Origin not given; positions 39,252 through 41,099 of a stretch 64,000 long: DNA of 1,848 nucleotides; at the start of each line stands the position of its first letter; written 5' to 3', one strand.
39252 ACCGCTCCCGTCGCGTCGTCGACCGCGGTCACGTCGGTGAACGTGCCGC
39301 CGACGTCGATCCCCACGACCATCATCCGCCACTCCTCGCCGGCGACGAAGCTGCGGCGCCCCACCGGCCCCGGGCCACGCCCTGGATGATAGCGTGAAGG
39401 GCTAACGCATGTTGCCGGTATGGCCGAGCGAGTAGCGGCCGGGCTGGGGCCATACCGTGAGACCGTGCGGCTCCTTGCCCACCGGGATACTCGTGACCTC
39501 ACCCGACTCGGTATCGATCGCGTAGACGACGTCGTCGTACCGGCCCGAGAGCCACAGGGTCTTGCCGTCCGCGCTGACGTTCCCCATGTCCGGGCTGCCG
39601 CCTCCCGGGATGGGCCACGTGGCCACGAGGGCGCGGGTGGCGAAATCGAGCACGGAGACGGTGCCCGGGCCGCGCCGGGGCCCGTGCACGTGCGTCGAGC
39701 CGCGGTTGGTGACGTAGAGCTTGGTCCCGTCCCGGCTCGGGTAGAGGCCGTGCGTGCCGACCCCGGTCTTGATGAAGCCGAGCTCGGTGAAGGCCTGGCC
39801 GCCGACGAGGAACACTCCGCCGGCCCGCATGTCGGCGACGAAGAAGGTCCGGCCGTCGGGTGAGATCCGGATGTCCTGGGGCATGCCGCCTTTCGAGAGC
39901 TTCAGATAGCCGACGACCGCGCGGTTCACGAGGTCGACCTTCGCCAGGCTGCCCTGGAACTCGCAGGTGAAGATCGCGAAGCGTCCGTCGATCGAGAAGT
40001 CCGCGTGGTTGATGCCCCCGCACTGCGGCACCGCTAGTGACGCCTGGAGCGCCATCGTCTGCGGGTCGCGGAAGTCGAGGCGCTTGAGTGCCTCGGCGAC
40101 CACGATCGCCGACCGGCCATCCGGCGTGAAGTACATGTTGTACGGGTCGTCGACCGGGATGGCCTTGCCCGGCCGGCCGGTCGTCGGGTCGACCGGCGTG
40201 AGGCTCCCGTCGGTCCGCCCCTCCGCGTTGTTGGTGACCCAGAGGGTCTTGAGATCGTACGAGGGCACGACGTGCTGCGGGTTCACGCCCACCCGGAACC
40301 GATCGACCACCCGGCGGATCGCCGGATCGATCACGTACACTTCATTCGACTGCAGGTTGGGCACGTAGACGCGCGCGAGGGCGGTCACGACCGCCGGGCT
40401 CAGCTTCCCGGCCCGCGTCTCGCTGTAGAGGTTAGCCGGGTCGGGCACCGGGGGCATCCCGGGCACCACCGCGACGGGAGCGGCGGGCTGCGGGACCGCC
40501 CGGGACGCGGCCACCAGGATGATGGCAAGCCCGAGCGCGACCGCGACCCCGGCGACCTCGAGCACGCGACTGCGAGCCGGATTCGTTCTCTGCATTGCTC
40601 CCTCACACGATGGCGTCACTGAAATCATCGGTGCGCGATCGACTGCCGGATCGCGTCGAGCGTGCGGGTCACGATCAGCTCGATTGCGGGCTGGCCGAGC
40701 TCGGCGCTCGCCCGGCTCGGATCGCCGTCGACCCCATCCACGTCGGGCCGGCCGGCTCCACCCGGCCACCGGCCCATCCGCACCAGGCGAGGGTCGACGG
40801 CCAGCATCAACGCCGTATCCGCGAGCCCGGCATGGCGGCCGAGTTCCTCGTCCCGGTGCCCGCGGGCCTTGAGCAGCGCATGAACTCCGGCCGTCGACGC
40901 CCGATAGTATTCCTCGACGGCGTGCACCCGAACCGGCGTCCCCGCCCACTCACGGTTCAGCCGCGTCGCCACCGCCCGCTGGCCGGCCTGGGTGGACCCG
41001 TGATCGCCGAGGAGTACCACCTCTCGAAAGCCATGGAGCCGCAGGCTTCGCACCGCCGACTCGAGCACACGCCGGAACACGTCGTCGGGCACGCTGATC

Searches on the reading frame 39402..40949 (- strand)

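Call 60: search_protein_families(library=pfam, proteins=[window:39402-40949:-], max_evalue=0.00001)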
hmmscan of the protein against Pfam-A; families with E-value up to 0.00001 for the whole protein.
window:39402-40949:- (515 aa): 1 family
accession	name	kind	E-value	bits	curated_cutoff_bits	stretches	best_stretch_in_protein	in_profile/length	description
PF21783.3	YNCE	-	4.2e-20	72.8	27.1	1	185-497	33-331/339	YNCE-like beta-propeller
